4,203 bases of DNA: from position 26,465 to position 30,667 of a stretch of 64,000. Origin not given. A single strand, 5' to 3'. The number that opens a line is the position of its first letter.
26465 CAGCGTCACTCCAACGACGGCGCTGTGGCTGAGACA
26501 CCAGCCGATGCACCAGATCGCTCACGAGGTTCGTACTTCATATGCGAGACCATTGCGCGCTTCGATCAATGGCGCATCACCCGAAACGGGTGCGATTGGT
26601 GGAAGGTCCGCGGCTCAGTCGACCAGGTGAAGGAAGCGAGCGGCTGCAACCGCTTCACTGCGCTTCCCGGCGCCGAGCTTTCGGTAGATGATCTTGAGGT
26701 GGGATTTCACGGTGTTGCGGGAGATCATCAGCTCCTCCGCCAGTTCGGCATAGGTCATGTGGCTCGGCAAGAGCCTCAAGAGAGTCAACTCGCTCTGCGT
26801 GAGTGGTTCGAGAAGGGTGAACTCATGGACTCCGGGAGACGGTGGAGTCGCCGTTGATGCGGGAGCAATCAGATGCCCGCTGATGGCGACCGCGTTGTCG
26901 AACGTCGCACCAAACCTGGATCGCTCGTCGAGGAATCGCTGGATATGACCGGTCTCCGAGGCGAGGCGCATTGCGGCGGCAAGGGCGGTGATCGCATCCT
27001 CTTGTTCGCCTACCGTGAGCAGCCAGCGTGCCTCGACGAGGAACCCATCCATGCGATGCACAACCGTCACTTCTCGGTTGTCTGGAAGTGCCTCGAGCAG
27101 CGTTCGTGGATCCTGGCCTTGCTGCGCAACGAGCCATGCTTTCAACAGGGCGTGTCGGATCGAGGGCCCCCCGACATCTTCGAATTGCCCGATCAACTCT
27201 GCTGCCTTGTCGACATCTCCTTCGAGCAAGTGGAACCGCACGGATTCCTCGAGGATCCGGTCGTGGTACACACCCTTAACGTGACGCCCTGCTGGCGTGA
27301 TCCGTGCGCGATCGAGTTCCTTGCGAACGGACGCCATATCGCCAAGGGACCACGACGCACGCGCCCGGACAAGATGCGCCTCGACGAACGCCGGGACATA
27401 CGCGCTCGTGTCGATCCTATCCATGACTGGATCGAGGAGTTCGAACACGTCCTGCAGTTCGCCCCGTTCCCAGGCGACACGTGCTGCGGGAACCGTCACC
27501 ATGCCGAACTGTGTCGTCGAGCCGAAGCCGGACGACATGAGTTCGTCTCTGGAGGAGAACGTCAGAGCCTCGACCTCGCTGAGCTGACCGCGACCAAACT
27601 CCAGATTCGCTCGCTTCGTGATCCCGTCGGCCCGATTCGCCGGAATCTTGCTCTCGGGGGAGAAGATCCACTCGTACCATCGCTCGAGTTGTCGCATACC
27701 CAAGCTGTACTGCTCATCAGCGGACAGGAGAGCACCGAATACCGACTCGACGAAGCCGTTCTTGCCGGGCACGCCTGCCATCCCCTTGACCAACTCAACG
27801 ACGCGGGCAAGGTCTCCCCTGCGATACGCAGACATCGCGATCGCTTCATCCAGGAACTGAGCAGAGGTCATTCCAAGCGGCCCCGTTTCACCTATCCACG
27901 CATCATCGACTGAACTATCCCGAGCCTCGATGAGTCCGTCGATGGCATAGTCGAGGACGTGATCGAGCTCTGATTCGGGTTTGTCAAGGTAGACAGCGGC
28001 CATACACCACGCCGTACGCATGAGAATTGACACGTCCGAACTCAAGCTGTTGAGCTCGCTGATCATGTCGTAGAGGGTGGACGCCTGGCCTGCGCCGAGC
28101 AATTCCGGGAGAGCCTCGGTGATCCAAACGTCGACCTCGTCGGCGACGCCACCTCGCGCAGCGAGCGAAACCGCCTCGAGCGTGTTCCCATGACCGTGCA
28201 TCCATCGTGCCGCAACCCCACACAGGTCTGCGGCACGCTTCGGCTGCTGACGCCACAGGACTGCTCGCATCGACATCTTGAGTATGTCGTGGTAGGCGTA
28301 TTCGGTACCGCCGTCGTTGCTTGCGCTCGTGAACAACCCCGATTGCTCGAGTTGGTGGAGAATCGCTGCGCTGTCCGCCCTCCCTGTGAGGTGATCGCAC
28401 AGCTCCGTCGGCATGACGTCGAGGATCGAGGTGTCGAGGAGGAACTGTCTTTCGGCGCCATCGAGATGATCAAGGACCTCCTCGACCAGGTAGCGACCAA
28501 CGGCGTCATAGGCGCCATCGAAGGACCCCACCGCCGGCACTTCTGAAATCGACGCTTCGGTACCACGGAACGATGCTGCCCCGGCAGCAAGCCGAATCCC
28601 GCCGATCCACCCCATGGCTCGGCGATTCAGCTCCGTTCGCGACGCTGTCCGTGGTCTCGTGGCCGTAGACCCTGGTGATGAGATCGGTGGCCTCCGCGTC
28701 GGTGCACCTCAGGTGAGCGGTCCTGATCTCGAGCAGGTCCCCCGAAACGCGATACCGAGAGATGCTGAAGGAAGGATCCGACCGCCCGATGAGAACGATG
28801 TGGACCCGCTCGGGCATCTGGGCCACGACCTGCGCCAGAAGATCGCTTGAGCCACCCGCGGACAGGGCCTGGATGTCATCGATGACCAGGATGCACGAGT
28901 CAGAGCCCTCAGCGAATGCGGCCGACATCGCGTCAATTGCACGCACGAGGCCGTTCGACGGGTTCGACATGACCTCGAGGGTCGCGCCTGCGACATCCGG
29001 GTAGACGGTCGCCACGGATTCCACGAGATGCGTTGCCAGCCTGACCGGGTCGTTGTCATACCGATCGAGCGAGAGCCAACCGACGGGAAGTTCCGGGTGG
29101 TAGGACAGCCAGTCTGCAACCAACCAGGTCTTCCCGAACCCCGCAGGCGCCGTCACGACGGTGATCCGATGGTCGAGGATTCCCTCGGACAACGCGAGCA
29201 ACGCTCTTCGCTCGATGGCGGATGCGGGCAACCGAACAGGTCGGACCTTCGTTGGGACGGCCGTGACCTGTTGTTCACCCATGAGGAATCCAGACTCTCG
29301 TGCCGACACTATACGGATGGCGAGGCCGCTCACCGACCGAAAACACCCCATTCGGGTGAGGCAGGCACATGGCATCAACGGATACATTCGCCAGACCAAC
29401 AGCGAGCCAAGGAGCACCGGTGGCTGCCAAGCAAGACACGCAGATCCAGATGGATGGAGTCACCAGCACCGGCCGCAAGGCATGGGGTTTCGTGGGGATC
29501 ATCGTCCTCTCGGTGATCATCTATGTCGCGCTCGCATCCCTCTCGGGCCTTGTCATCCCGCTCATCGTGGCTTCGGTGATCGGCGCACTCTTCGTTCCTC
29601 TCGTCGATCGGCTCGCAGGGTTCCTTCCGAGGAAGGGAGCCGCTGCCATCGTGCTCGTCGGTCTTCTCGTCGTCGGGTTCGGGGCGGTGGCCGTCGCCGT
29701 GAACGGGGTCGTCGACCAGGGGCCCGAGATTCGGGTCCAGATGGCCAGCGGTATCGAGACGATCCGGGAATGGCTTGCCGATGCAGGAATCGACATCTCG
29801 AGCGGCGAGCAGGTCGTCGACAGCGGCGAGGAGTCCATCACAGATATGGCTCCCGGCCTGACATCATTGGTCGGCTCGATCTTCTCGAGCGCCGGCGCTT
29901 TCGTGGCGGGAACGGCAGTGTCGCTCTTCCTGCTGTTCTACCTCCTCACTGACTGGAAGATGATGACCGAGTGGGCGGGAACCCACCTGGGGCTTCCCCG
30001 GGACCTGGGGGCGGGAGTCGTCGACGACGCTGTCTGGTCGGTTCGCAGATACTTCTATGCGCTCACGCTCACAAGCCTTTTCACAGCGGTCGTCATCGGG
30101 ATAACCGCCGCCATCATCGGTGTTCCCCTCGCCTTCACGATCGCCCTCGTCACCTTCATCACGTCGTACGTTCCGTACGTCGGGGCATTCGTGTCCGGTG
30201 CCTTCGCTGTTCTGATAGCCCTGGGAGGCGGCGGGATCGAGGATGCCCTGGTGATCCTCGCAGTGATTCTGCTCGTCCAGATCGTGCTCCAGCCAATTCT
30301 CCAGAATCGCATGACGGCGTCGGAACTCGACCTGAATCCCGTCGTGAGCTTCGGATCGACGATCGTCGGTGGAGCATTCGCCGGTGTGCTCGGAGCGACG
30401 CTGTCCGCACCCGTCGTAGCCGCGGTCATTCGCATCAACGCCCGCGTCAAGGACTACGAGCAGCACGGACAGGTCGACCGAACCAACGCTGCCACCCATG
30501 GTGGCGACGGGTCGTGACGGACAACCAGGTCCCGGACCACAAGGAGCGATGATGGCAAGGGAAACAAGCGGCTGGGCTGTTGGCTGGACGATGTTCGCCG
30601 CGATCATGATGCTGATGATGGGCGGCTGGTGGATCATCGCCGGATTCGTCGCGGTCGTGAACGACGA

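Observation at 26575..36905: Recurring palindrome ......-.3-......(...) upstream of DUF1269-like, SulP, LAL-regulator/AI-2E and lipoprotein genes: a candidate uncharacterised regulon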

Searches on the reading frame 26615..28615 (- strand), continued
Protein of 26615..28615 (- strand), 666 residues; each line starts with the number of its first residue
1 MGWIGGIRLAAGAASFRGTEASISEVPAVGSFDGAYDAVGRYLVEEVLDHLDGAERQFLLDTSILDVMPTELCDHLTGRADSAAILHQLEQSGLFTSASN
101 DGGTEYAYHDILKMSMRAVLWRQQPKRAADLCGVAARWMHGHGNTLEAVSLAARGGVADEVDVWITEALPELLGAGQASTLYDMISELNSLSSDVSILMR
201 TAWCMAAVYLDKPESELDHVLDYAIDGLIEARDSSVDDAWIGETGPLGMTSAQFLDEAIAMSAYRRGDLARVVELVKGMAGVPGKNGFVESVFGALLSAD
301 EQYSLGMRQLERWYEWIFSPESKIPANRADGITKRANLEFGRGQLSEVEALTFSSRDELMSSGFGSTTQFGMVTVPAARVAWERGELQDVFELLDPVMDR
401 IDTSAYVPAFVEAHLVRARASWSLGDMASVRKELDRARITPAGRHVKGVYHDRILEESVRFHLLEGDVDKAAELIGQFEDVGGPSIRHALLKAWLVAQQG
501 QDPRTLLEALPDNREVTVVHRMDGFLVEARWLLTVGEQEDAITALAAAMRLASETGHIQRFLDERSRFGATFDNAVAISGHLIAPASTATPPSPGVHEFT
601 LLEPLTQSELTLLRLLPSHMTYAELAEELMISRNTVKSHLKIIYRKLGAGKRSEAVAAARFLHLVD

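Call 53: search_protein_families(library=pfam, proteins=[L127:8521-9018:+, L128:17671-18072:-], max_evalue=0.01)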
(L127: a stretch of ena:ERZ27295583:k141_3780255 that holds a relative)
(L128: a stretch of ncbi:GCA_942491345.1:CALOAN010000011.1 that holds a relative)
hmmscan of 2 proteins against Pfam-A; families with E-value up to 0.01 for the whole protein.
L127:8521-9018:+ (166 aa): 0 families

L128:17671-18072:- (133 aa): 1 family
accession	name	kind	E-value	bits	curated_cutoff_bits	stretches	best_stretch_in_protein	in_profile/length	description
PF21827.1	New_glue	-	0.00022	21.4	31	0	1-67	1-64/94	New glue protein family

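Call 60: search_solved_structures(query=P0121, max_evalue=0.001)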
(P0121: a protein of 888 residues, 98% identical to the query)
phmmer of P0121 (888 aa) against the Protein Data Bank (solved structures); distinct sequences matched with E-value up to 0.001: 8.
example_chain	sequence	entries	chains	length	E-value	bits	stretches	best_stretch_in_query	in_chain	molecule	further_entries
8bob_C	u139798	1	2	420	1.9e-36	128.3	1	9-378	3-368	HTH-type transcriptional regulator MalT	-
4yn8_A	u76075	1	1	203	4.4e-05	24.5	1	825-886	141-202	Response regulator ChrA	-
1fse_A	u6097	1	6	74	8.3e-05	23.6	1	819-880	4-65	GERE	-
3kln_A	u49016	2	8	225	8.5e-05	23.6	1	825-880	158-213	Transcriptional regulator, LuxR family | Transcriptional regulator VpsT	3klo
1zlk_A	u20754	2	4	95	0.00038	21.5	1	821-881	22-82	Dormancy Survival Regulator | TWO COMPONENT TRANSCRIPTIONAL REGULATORY PROTEIN DEVR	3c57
4zmr_A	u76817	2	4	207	0.00041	21.3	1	821-881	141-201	Response regulator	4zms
4hye_A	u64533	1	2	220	0.00047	21.1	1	821-881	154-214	Response regulator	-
1zlj_A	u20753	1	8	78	0.00049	21.1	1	824-881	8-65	Dormancy Survival Regulator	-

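Call 62: list_cluster_members(proteins=[P0122, P0124, P0121, P0001, P0044, P0125, P0127])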
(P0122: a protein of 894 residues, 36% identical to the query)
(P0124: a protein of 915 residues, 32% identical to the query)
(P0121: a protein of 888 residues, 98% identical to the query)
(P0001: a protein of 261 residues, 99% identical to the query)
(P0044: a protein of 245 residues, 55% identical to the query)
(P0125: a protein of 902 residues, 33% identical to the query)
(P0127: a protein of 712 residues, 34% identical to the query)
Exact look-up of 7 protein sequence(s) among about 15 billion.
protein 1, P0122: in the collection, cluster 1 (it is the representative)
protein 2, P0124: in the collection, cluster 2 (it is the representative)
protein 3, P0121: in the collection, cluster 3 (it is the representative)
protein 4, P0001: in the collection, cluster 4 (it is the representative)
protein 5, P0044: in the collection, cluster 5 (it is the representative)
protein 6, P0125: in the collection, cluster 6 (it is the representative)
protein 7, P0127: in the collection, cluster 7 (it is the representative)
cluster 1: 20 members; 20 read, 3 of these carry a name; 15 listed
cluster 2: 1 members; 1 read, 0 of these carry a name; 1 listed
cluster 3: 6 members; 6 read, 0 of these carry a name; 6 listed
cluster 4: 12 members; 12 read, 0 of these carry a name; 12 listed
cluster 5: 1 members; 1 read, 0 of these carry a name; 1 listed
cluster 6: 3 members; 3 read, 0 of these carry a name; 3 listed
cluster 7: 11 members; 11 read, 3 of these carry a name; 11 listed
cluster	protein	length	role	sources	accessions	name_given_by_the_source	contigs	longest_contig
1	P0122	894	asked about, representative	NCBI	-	-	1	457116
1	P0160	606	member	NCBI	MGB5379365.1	MAG: AAA family ATPase, partial [Acidimicrobiia bacterium]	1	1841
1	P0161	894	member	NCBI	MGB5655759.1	MAG: LuxR C-terminal-related transcriptional regulator [Acidimicrobiia bacterium]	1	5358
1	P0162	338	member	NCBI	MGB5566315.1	MAG: AAA family ATPase, partial [Acidimicrobiia bacterium]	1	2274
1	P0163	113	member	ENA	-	-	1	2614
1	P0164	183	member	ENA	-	-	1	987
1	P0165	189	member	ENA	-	-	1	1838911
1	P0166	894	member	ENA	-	-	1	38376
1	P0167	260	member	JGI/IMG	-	-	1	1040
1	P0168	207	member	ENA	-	-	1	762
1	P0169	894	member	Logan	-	-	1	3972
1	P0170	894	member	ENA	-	-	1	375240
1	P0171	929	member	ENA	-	-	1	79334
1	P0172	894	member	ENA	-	-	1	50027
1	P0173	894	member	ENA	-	-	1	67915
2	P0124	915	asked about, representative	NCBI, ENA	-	-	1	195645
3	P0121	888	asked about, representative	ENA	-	-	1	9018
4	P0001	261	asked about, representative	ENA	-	-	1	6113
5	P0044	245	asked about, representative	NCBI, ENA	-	-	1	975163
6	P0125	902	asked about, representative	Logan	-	-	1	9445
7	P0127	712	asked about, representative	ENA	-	-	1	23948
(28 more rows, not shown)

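Call 65: search_protein_families(library=pfam, proteins=[L129:15400-15903:+, L130:3886-4458:-, L128:1782-2426:-], max_evalue=0.001)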
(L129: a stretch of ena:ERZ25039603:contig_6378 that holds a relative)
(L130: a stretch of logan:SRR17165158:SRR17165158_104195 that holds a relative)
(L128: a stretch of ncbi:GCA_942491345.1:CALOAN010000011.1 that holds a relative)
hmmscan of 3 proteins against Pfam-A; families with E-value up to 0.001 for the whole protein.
L129:15400-15903:+ (167 aa): 1 family
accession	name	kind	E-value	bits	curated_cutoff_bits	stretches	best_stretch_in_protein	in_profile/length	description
PF06897.17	DUF1269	-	4.1e-05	24.3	26.9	1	66-130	1-65/100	Protein of unknown function (DUF1269)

L130:3886-4458:- (190 aa): 0 families

L128:1782-2426:- (214 aa): 0 families

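Call 68: find_encoding_contigs(protein=P0152, flank=10000, max_places=1)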
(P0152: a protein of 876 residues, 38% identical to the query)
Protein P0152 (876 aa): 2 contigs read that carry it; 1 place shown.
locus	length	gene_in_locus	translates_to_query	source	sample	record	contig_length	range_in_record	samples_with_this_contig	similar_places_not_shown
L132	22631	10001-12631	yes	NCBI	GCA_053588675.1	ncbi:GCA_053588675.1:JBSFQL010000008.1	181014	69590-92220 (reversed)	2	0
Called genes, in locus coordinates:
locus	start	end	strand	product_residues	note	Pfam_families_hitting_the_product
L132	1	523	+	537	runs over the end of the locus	PF00561:Abhydrolase_1, PF08386:Abhydrolase_4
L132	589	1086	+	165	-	-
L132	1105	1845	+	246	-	PF03167:UDG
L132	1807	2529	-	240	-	PF07685:GATase_3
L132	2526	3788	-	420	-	PF08245:Mur_ligase_M, PF08353:MurT_C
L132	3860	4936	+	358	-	PF20434:BD-FAE, PF07859:Abhydrolase_3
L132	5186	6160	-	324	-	PF00892:EamA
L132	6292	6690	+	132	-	-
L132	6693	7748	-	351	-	PF00296:Bac_luciferase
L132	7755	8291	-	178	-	PF13302:Acetyltransf_3, PF00583:Acetyltransf_1, PF13673:Acetyltransf_10 (weak), PF13508:Acetyltransf_7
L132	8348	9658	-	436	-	PF06863:DUF1254, PF06742:DUF1214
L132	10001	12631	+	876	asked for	PF13191:AAA_16 (weak), PF25873:WHD_MalT, PF17874:TPR_MalT, PF00196:GerE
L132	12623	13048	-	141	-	PF19850:DUF6325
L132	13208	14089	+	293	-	PF00126:HTH_1, PF12840:HTH_20 (faint), PF03466:LysR_substrate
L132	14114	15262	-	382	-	PF02771:Acyl-CoA_dh_N, PF02770:Acyl-CoA_dh_M, PF00441:Acyl-CoA_dh_1, PF08028:Acyl-CoA_dh_2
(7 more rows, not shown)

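Call 69: find_encoding_contigs(protein=P0144, flank=10000, max_places=1)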
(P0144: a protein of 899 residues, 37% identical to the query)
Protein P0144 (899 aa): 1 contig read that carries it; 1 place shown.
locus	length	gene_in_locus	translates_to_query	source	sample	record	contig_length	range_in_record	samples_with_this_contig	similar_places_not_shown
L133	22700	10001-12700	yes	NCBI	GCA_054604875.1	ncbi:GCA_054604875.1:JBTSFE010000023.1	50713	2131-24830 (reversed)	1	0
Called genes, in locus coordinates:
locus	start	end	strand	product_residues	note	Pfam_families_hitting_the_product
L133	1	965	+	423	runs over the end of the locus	PF00999:Na_H_Exchanger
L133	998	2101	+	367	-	PF01699:Na_Ca_ex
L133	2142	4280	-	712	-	PF00989:PAS (faint), PF08448:PAS_4, PF12860:PAS_7 (weak), PF13188:PAS_8 (faint), PF13426:PAS_9 (weak), PF08448:PAS_4, PF00512:HisKA, PF02518:HATPase_c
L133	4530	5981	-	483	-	-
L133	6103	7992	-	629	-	PF09913:DUF2142 (weak), PF13231:PMT_2 (weak)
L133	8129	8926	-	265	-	PF02596:DUF169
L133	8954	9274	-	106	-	-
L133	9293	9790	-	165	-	-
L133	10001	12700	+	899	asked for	PF25873:WHD_MalT, PF17874:TPR_MalT, PF00196:GerE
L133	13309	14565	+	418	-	PF00753:Lactamase_B, PF14863:Alkyl_sulf_dimr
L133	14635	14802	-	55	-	-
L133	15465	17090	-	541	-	PF00118:Cpn60_TCP1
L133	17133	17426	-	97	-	PF00166:Cpn10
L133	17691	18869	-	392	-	PF00999:Na_H_Exchanger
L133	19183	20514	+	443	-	PF01595:CNNM, PF00571:CBS (weak), PF03471:CorC_HlyC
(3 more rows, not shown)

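Call 70: find_encoding_contigs(protein=P0132, flank=10000, max_places=1)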
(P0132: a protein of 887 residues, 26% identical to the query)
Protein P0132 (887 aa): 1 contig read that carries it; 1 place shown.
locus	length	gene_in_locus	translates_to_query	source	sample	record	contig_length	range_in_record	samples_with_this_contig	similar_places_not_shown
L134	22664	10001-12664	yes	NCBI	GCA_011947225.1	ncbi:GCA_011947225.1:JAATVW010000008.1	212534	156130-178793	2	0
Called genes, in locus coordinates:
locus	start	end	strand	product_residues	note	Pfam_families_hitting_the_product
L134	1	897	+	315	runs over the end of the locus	PF00902:TatC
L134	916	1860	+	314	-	PF00781:DAGK_cat, PF19279:YegS_C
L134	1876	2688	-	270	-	PF00702:Hydrolase, PF12710:HAD (faint), PF13419:HAD_2, PF13242:Hydrolase_like (weak)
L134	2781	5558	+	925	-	PF00270:DEAD, PF04851:ResIII, PF00271:Helicase_C (faint), PF26090:SH3_HelY, PF08148:DSHCT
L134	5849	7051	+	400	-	-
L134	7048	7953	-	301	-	PF02739:5_3_exonuc_N, PF01367:5_3_exonuc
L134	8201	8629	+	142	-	PF19850:DUF6325 (weak)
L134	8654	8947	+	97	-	-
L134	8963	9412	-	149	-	PF23636:DUF7144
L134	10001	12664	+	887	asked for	PF25873:WHD_MalT, PF13424:TPR_12 (faint), PF17874:TPR_MalT, PF00196:GerE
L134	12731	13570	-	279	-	PF23636:DUF7144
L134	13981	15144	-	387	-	PF08447:PAS_3 (weak), PF07228:SpoIIE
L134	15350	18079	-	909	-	PF25873:WHD_MalT, PF17874:TPR_MalT, PF00196:GerE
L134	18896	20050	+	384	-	PF02771:Acyl-CoA_dh_N, PF02770:Acyl-CoA_dh_M, PF00441:Acyl-CoA_dh_1, PF08028:Acyl-CoA_dh_2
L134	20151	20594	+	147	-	PF01047:MarR (weak), PF12802:MarR_2 (faint), PF12840:HTH_20 (weak), PF13404:HTH_AsnC-type, PF13412:HTH_24, PF25212:HVO_A0114 (weak), PF22451:NirdL-like_HTH (weak), PF01037:AsnC_trans_reg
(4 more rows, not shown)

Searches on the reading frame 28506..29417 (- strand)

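Call 6: search_protein_families(library=pfam, proteins=[window:28506-29417:-], max_evalue=0.01)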
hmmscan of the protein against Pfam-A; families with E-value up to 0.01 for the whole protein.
window:28506-29417:- (303 aa): 3 families
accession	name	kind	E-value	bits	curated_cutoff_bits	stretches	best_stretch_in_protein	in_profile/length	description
PF13401.12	AAA_22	-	1.6e-06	28.9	27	1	83-212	5-123/130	AAA domain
PF13191.12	AAA_16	-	2.6e-06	28.5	32.6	1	68-210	7-167/167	AAA ATPase domain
PF13245.12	AAA_19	-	0.0026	18.4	25.1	0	80-215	8-128/134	AAA domain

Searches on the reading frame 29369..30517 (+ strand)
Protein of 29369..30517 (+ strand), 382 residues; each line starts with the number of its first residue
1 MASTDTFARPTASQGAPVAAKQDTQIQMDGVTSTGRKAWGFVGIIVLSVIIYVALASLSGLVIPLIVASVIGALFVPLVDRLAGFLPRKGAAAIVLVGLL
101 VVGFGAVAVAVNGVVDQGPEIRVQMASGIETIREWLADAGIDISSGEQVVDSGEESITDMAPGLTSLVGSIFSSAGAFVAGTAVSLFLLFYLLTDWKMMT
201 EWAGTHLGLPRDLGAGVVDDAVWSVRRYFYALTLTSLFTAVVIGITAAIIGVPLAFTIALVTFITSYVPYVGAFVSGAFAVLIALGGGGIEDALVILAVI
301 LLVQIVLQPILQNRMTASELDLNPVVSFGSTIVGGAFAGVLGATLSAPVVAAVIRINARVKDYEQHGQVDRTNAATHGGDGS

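Call 6: search_protein_families(library=pfam, proteins=[window:29369-30517:+], max_evalue=0.01)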
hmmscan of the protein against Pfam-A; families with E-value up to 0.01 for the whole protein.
window:29369-30517:+ (382 aa): 1 family
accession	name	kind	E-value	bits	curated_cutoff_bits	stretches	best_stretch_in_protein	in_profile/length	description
PF01594.21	AI-2E_transport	-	3.5e-40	138.6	34.3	1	40-355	3-321/327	AI-2E family transporter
